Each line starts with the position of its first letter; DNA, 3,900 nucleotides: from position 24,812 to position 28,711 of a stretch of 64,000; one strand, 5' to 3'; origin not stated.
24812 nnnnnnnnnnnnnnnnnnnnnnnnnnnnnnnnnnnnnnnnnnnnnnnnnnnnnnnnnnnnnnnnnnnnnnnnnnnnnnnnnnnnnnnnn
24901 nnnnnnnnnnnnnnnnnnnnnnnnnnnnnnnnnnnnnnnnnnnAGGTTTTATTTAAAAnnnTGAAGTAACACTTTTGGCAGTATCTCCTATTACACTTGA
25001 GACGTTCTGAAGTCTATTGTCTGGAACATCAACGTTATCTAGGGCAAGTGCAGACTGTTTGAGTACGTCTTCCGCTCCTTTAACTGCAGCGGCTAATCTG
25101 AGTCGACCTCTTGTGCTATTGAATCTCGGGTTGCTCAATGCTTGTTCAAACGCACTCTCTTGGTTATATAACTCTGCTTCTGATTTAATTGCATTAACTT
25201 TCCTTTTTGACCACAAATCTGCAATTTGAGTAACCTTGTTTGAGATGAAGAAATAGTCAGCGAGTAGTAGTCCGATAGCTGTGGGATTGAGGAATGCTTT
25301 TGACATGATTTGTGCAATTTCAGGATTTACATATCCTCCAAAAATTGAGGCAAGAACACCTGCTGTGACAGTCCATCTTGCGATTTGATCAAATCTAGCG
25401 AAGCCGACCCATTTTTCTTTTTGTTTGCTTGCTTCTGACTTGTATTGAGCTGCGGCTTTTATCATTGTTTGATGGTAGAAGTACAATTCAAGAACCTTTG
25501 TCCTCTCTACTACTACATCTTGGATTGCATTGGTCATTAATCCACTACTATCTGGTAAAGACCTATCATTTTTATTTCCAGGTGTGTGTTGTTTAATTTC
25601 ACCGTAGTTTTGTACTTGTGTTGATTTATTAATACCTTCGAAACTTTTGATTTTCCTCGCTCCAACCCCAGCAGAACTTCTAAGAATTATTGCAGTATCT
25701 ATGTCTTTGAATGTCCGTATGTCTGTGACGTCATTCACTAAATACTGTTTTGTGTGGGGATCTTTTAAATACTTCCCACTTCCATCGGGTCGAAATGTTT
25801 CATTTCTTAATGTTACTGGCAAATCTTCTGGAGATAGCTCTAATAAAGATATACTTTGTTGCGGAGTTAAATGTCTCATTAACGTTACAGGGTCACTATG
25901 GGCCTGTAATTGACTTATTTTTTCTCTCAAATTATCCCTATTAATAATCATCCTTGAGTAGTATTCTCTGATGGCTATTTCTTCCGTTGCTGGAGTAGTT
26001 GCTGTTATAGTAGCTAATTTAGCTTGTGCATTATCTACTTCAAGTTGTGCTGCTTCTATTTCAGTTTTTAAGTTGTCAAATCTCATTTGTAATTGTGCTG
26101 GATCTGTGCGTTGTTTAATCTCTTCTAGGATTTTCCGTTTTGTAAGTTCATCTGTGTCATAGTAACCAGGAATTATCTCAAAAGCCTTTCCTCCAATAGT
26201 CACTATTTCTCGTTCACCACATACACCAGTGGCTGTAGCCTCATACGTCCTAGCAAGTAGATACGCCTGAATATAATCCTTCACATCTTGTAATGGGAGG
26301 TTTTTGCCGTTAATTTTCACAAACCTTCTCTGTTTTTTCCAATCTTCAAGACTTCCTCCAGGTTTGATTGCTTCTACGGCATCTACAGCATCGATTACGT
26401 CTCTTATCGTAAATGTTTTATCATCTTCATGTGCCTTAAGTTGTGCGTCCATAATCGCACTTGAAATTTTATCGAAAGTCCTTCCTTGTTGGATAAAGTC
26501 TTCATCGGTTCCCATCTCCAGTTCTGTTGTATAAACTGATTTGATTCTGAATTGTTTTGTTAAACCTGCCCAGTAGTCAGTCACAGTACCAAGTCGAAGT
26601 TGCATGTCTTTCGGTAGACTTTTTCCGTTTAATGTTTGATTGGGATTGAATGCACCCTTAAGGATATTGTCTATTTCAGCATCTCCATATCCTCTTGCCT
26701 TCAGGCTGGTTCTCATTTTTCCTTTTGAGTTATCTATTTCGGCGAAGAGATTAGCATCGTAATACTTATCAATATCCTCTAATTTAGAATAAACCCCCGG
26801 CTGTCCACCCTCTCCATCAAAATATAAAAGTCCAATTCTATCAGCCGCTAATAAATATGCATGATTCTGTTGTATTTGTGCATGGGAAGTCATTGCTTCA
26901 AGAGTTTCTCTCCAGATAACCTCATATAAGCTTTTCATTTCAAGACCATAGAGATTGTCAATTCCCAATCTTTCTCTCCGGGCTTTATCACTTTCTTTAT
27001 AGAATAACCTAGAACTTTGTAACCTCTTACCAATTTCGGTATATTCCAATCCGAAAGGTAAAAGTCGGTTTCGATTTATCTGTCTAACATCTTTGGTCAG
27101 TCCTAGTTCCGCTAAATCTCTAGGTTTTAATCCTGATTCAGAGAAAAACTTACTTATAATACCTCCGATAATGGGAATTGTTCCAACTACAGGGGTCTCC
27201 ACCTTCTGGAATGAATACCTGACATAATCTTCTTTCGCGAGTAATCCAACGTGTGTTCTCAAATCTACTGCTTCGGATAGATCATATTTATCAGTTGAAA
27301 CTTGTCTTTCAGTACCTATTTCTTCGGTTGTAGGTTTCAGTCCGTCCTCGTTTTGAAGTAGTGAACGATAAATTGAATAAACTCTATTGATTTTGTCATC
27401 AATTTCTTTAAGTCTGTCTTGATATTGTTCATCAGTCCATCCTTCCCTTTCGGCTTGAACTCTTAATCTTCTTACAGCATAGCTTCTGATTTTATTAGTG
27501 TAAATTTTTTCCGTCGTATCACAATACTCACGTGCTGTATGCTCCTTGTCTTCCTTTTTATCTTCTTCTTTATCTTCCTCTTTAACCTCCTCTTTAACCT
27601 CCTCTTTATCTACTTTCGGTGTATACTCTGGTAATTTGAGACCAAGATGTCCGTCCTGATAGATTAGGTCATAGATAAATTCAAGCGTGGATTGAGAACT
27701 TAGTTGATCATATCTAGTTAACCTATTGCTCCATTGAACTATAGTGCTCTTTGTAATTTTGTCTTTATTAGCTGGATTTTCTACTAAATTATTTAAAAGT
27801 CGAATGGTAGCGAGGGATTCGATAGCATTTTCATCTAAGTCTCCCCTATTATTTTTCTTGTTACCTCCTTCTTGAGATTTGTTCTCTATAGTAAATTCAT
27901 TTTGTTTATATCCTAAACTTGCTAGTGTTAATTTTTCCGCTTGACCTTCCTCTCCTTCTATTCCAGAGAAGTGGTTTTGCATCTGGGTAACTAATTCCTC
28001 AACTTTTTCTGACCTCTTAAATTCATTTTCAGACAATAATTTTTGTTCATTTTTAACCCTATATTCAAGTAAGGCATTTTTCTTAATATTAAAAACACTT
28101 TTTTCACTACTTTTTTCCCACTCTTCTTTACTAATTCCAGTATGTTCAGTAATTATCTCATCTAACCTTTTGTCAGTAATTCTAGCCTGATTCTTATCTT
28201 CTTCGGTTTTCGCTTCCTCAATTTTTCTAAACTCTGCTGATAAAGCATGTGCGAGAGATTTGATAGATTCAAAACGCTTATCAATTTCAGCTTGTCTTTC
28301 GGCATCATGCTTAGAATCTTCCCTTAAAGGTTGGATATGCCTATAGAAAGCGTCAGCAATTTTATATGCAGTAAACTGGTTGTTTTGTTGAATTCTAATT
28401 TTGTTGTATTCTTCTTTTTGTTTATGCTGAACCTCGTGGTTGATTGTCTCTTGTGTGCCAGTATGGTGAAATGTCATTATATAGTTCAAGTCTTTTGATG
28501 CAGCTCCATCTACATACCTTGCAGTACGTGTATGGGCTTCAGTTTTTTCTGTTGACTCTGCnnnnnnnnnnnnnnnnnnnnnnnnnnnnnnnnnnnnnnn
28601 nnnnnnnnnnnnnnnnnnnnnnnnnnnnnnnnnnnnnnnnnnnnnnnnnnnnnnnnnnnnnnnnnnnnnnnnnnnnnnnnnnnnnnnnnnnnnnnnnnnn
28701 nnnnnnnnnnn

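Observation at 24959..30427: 1822-aa charged coiled-coil giant with a C-terminal membrane hairpin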

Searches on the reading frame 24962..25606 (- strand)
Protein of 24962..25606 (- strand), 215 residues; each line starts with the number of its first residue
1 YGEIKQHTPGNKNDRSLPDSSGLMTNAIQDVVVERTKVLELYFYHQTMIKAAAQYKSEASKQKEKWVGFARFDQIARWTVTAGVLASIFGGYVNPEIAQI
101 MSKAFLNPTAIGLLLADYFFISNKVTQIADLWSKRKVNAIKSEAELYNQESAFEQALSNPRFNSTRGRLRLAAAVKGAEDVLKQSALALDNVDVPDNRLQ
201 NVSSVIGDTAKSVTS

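Call 44: find_homologous_proteins(query=A5, max_evalue=0.01)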
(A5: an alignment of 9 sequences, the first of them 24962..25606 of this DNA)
Query A5 (9 sequences): 8000 candidates shared short words with the query, none scored E <= 0.01.

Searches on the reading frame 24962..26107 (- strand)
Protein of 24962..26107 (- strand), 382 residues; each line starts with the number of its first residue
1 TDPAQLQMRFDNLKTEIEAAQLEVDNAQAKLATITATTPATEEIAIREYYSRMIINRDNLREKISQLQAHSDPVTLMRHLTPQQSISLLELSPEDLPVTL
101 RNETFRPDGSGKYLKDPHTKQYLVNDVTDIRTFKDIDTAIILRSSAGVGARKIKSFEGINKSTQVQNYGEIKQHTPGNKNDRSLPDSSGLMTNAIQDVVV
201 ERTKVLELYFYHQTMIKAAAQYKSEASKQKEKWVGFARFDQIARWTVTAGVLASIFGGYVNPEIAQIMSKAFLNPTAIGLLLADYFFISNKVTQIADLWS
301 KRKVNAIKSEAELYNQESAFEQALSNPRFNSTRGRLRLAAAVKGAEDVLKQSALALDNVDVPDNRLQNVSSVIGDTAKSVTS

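Call 29: search_protein_families(library=pfam, proteins=[window:24962-26107:-], max_evalue=5)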
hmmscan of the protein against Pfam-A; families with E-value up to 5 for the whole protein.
window:24962-26107:- (382 aa): 1 family
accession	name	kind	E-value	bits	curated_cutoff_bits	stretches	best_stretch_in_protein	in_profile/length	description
PF12766.13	Pyridox_oxase_2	-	0.24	12.4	26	1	13-80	8-83/100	Pyridoxamine 5'-phosphate oxidase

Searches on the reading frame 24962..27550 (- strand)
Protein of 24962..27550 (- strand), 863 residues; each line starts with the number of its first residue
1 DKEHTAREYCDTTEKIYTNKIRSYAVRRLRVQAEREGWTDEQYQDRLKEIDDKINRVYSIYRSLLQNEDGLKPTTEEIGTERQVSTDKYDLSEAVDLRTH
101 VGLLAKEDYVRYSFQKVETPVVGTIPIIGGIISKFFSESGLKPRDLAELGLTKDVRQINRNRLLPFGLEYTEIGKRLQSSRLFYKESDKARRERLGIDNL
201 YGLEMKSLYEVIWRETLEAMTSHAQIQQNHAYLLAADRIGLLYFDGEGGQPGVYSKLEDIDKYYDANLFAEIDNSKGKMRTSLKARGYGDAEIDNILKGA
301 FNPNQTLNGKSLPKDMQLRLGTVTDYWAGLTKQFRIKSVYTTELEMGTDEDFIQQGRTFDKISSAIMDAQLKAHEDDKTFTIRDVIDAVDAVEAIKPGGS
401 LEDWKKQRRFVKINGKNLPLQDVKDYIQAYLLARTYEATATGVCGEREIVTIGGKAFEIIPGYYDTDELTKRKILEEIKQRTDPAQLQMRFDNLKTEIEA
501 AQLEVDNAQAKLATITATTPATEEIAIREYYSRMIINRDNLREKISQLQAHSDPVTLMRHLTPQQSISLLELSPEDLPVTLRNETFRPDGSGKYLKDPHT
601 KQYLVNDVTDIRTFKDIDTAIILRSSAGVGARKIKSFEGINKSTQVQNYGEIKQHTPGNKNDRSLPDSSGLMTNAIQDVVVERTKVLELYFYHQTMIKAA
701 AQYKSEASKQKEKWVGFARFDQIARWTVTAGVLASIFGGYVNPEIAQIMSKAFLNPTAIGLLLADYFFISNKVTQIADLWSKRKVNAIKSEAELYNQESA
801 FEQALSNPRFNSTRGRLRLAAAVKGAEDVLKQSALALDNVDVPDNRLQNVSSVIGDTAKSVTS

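Call 37: predict_structure(alignment_id=A2)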
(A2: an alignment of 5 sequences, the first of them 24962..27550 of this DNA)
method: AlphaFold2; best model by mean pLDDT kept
length: 863 residues; sequences in the alignment: 5
mean_pLDDT: 37.2   pTM: 0.27
mean pLDDT of the five models: 37.2, 37.1, 36.3, 35.3, 34.8
residues with pLDDT >= 90: 0; 70-90: 67; 50-70: 91; < 50: 705
segments of 3 or more residues with pLDDT < 50: 1-4, 79-99, 101-288, 291-471, 557-576, 578-863
pLDDT, mean of each block of 10 residues (from residue 1): 45 59 63 70 75 65 58 56 37 44 37 23 21 28 29 23 22 24 27 29 24 24 25 23 21 23 27 34 45 40 26 26 25 23 25 33 41 40 40 35 33 31 38 28 29 30 36 57 60 78 86 84 81 80 65 48 39 45 42 32 31 27 24 20 21 23 25 23 24 26 26 23 25 27 31 27 30 33 30 35 40 39 36 32 32 31 27
secondary structure, 60 per line:
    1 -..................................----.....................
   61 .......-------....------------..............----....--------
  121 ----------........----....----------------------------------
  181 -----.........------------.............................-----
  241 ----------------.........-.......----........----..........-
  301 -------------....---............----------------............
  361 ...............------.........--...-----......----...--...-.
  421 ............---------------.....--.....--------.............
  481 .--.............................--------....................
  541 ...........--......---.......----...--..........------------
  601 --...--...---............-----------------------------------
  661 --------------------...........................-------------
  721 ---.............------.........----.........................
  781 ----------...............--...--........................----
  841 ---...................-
elements in order (helices of 4 or more, strands of 3 or more residues): H2-35 H40-67 H75-78 H91-104 H109-112 H131-138 H143-146 H186-194 H207-235 H257-265 H267-273 H278-285 H290-299 H314-317 H321-332 H349-375 H382-390 H401-406 E411-413 E416-418 H420-432 E448-452 E455-459 H468-481 H484-512 H521-551 H554-559 H563-569 H579-585 E586-588 E603-605 H614-625 H681-707 H724-736 H743-751 H756-780 H791-805 H813-836 H844-862
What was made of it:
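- The low-confidence AF2 model shows only ordinary helices there (call 37).
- Tried and rejected: AF2 on residues 960-1822 with 5 near-identical rows gave pLDDT 37 and is unusable (call 37).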

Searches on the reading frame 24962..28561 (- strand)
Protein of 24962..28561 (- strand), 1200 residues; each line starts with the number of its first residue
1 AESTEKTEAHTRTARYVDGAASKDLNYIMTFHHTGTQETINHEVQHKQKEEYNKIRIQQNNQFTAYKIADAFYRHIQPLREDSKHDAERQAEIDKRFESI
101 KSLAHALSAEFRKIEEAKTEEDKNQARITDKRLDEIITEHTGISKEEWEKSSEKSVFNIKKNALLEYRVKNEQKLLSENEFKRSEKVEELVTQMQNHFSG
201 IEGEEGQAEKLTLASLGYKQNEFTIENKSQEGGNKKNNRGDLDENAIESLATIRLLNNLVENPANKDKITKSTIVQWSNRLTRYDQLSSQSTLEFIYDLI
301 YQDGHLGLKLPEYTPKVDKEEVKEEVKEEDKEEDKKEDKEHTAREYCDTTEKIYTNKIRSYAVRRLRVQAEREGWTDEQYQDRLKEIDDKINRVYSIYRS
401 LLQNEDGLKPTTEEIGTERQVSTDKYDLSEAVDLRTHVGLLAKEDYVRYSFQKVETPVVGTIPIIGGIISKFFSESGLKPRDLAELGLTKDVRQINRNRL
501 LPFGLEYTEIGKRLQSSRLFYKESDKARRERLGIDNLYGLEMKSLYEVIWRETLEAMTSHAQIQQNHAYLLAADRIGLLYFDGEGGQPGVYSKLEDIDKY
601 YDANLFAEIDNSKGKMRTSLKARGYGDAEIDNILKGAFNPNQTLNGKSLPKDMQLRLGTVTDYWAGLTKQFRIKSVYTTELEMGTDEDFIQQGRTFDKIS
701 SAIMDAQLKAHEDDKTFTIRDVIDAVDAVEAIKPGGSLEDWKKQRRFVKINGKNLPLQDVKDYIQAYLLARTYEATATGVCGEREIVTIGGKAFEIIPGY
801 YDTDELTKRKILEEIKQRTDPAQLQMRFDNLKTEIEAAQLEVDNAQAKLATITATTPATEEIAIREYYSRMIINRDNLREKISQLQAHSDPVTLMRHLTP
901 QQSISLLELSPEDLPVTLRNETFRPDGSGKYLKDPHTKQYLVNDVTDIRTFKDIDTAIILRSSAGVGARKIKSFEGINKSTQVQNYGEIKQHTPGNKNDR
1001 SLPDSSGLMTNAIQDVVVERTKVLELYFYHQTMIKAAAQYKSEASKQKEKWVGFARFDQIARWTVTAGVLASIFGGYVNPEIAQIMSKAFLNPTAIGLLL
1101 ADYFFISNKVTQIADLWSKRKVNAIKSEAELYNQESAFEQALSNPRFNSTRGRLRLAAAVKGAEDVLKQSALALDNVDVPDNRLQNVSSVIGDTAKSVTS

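Call 34: search_protein_representatives(protein=window:24962-28561:-)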
Query: 1200 residues. Proteins with E-value up to 0.001 (for the whole library): 8; up to 1e-10: 8; up to 1e-30: 8. The best 8 are listed.
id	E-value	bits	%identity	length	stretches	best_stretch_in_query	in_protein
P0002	0.0e+00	2527.2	96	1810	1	1-1200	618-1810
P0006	2.3e-244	830.8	45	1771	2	168-1197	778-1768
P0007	1.2e-230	785.5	42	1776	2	134-1199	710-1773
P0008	9.7e-55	202.9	31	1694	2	969-1196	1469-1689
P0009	1.3e-49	185.9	29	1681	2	947-1198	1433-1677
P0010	2.1e-45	172.1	33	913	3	948-1197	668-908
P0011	3.3e-42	161.5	32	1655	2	943-1196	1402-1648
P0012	7.3e-41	157.0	31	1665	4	968-1198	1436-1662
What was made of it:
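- Tried and rejected: The exhaustive phmmer search of residues 623-1822 was what revealed the distant members (call 34).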

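Call 40: find_encoding_contigs(protein=P0008, flank=10000, max_places=2)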
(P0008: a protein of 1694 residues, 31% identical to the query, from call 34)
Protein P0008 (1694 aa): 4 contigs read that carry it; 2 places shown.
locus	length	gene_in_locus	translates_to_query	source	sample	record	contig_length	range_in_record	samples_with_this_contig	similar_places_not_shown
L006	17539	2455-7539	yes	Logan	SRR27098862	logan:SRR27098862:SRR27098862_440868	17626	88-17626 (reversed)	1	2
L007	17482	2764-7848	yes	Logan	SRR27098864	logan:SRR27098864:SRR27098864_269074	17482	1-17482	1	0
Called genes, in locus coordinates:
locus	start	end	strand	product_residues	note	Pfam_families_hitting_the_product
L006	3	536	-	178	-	?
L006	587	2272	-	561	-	-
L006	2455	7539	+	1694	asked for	-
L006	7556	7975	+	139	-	-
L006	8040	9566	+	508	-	-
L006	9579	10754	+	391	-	-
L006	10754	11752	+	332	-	-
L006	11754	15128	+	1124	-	-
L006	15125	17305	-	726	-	PF05345:He_PIG, PF17963:Big_9 (weak)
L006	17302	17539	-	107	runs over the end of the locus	?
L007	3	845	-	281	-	?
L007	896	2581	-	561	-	-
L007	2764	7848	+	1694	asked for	-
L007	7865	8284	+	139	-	-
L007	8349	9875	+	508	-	-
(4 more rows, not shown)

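Call 41: find_encoding_contigs(protein=P0006, flank=10000, max_places=2)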
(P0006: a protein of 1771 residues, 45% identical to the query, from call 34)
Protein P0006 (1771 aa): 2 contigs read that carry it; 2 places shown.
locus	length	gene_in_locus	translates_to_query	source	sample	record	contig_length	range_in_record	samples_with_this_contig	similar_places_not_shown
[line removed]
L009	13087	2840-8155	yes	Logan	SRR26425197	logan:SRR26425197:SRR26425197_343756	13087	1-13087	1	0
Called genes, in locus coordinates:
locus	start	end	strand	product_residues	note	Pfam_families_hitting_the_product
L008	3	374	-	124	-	?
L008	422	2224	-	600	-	-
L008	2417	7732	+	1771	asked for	-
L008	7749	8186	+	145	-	-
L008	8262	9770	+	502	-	-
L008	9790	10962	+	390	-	-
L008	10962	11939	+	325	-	-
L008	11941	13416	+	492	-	?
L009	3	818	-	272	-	?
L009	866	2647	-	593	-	-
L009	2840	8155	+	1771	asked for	-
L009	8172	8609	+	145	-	-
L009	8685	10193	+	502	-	-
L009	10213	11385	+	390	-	-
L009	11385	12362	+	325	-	-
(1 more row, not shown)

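Call 80: list_cluster_members(proteins=[P0006, P0007, P0008, P0009, P0010, P0011, P0012])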
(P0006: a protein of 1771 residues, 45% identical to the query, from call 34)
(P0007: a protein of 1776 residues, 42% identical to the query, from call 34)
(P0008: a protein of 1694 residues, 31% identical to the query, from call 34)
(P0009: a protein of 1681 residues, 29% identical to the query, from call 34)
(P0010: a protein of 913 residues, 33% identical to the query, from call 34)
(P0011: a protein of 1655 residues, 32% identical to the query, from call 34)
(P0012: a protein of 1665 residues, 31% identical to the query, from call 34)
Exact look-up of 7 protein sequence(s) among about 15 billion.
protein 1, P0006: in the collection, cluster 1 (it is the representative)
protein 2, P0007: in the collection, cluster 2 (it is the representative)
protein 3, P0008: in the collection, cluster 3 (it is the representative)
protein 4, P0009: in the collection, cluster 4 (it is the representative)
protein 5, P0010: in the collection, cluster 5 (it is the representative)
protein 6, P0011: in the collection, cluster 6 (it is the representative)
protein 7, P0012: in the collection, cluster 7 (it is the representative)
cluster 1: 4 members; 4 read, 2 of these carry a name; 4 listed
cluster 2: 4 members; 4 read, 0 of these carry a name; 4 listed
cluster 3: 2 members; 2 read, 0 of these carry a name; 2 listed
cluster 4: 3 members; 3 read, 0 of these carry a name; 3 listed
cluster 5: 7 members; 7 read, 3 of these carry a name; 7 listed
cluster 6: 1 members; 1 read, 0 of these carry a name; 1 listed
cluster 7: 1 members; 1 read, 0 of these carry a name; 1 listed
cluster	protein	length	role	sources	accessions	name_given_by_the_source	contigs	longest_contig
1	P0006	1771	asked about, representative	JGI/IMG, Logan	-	hypothetical protein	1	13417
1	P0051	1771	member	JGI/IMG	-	hypothetical protein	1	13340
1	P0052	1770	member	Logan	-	-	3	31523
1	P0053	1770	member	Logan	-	-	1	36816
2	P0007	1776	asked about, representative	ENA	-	-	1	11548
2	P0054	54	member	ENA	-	-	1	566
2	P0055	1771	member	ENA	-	-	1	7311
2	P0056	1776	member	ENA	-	-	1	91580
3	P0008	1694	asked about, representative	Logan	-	-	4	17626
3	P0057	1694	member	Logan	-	-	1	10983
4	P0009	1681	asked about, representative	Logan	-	-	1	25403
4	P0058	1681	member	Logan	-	-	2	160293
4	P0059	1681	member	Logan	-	-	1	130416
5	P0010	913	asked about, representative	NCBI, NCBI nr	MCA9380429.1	hypothetical protein KC675_04590, partial [Candidatus Dojkabacteria bacterium] | hypothetical protein [Candidatus Dojkabacteria bacterium]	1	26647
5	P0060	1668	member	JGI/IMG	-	hypothetical protein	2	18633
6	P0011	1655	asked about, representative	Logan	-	-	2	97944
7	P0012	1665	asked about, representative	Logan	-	-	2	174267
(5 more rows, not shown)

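Call 95: find_encoding_contigs(protein=P0012, flank=10000, max_places=1)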
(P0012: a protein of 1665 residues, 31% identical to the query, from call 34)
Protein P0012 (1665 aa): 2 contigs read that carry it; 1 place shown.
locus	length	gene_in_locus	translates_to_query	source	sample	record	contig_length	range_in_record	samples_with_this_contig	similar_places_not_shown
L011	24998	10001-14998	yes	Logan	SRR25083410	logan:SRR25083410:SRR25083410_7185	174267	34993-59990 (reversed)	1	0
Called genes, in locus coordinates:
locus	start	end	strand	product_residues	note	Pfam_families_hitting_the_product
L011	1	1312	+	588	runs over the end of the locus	PF00664:ABC_membrane, PF00005:ABC_tran, PF02463:SMC_N (weak)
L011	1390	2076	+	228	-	PF00106:adh_short, PF02719:Polysacc_synt_2 (weak), PF08659:KR, PF23441:SDR (weak), PF13561:adh_short_C2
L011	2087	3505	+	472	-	PF02875:Mur_ligase_C, PF27239:FOL3_C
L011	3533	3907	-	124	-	-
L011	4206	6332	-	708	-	PF02629:CoA_binding, PF13380:CoA_binding_2, PF13607:Succ_CoA_lig, PF19045:Ligase_CoA_2, PF13549:ATP-grasp_5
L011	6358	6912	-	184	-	PF01923:Cob_adeno_trans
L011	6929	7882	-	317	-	PF01018:GTP1_OBG, PF01926:MMR_HSR1, PF02421:FeoB_N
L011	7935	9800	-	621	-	-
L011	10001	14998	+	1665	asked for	-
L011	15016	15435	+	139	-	-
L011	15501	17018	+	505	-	-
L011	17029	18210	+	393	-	-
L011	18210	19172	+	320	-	-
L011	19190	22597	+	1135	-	-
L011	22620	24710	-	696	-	PF05345:He_PIG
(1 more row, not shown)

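Call 96: find_encoding_contigs(protein=P0009, flank=10000, max_places=1)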
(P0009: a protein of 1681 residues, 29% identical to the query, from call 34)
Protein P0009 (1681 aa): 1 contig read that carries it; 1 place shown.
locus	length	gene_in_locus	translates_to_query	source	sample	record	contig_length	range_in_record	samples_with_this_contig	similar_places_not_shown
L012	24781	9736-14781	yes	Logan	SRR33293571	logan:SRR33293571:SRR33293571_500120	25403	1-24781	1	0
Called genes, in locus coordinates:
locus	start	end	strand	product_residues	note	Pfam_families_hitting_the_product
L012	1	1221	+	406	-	?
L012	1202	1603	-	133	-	-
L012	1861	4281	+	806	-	PF00690:Cation_ATPase_N, PF00122:E1-E2_ATPase, PF00702:Hydrolase, PF13246:Cation_ATPase (faint), PF00689:Cation_ATPase_C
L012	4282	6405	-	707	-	PF02629:CoA_binding, PF13380:CoA_binding_2, PF00549:Ligase_CoA (faint), PF13607:Succ_CoA_lig, PF19045:Ligase_CoA_2, PF13549:ATP-grasp_5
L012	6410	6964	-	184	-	PF01923:Cob_adeno_trans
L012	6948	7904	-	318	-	PF01018:GTP1_OBG, PF01926:MMR_HSR1, PF02421:FeoB_N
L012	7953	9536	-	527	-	-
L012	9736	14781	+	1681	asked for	-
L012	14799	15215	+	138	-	-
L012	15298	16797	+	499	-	-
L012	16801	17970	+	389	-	-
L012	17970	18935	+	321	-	-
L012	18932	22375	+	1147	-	-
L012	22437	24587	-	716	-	PF04234:CopC (faint), PF05345:He_PIG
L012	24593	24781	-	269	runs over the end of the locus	?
